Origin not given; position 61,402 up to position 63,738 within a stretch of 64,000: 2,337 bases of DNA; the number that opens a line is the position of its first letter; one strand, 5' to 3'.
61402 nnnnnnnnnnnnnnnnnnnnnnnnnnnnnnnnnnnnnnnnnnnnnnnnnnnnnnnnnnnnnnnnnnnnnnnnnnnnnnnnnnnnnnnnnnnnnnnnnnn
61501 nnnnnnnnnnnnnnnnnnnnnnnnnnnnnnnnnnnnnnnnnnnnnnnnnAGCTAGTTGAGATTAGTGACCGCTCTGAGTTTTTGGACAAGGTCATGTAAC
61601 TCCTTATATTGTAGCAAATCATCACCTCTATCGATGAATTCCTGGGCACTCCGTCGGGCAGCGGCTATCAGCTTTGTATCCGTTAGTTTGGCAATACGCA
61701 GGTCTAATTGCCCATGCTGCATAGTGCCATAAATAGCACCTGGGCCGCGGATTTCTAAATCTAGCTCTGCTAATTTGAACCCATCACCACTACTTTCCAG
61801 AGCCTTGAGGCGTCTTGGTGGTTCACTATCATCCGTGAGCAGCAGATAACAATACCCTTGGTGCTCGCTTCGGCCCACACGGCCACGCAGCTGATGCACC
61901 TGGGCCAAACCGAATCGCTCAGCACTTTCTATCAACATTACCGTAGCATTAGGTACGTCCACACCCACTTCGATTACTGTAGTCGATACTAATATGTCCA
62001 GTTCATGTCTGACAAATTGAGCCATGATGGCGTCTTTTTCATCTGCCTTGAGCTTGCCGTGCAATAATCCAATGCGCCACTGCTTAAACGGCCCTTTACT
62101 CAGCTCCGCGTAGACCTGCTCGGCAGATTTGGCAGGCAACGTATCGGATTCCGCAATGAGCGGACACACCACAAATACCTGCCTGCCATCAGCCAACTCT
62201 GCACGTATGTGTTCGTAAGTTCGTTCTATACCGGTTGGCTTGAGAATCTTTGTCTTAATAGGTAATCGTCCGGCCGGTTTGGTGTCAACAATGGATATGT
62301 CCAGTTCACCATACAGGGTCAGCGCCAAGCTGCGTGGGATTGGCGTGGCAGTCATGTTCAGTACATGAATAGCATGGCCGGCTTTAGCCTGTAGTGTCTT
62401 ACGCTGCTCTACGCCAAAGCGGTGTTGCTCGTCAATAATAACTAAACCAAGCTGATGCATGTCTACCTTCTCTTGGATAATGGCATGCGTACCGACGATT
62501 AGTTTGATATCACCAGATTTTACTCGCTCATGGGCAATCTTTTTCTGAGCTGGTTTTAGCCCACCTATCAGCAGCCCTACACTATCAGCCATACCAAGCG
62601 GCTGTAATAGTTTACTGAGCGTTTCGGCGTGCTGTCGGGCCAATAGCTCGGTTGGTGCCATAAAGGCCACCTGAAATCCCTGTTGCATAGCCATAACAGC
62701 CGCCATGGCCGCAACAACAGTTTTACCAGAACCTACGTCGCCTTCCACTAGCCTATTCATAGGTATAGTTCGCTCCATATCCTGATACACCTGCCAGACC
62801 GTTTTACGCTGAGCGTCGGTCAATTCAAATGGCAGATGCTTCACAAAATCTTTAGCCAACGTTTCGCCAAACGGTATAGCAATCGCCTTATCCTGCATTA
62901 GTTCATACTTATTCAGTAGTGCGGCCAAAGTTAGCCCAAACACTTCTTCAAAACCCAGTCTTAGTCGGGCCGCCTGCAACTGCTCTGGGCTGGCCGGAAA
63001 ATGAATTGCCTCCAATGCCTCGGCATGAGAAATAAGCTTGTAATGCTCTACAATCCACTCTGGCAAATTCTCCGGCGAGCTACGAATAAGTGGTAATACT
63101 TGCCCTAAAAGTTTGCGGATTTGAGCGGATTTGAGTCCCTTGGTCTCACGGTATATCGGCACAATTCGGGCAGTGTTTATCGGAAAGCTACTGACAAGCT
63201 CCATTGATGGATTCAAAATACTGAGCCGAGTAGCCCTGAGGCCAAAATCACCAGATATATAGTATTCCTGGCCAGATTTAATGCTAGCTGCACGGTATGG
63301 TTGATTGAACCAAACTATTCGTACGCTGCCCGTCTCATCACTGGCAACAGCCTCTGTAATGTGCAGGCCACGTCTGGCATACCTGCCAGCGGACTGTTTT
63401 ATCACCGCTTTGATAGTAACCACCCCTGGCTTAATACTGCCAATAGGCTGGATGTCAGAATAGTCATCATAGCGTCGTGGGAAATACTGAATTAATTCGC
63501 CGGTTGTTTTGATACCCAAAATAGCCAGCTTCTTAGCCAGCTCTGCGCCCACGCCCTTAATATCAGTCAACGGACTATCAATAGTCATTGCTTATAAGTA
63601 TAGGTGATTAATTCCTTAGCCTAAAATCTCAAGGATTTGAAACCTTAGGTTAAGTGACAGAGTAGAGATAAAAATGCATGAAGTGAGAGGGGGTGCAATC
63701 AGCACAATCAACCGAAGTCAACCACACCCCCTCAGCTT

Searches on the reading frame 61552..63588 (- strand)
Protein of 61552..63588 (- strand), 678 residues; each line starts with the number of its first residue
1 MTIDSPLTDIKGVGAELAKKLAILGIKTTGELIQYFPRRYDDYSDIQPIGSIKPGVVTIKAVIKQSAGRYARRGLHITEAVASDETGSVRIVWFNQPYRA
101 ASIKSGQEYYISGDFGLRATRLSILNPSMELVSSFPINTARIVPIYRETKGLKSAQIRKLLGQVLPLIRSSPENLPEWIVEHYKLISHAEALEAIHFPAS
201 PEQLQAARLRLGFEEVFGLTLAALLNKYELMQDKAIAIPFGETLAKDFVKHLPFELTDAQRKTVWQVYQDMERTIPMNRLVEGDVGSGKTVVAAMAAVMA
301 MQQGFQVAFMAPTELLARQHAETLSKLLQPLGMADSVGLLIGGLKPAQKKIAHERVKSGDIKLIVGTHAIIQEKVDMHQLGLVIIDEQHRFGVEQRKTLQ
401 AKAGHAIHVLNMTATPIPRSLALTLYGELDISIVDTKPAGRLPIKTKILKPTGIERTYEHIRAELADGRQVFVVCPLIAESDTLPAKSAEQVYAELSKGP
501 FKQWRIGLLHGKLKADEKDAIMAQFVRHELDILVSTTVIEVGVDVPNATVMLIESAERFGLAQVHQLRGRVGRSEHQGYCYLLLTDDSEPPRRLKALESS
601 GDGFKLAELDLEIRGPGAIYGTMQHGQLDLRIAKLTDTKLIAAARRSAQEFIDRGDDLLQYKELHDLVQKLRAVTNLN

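Call 31: search_protein_families(library=pfam, proteins=[window:61552-63588:-], max_evalue=0.001)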
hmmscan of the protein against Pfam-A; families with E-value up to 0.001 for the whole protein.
window:61552-63588:- (678 aa): 9 families
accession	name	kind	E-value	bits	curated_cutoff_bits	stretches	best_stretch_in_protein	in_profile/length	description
PF17191.10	RecG_wedge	-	1.1e-24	87.3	23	1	10-166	5-160/162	RecG wedge domain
PF00270.35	DEAD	-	2.2e-22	80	26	1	259-420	3-163/167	DEAD/DEAH box helicase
PF00271.37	Helicase_C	-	1.7e-20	73.7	23.5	1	462-574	7-109/110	Helicase conserved C-terminal domain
PF04851.21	ResIII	-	1.1e-11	45.4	22.5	1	255-416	3-162/164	Type III restriction enzyme, res subunit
PF19833.4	RecG_dom3_C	-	2.7e-11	43.8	26.8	1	602-675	3-77/87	ATP-dependent DNA helicase RecG, domain 3, C-terminal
PF13604.12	AAA_30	-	4.3e-06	27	27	1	256-405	2-114/191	AAA domain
PF01336.31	tRNA_anti-codon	-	5e-06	26.8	27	1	57-131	1-74/75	OB-fold nucleic acid binding domain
PF07517.20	SecA_DEAD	-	3.6e-05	23.6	24.6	1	279-353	93-165/290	SecA DEAD-like domain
PF22590.2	Cas3-like_C_2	-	8.2e-05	23.3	27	1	487-575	13-105/106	CRISPR-associated nuclease/helicase Cas3, C-terminal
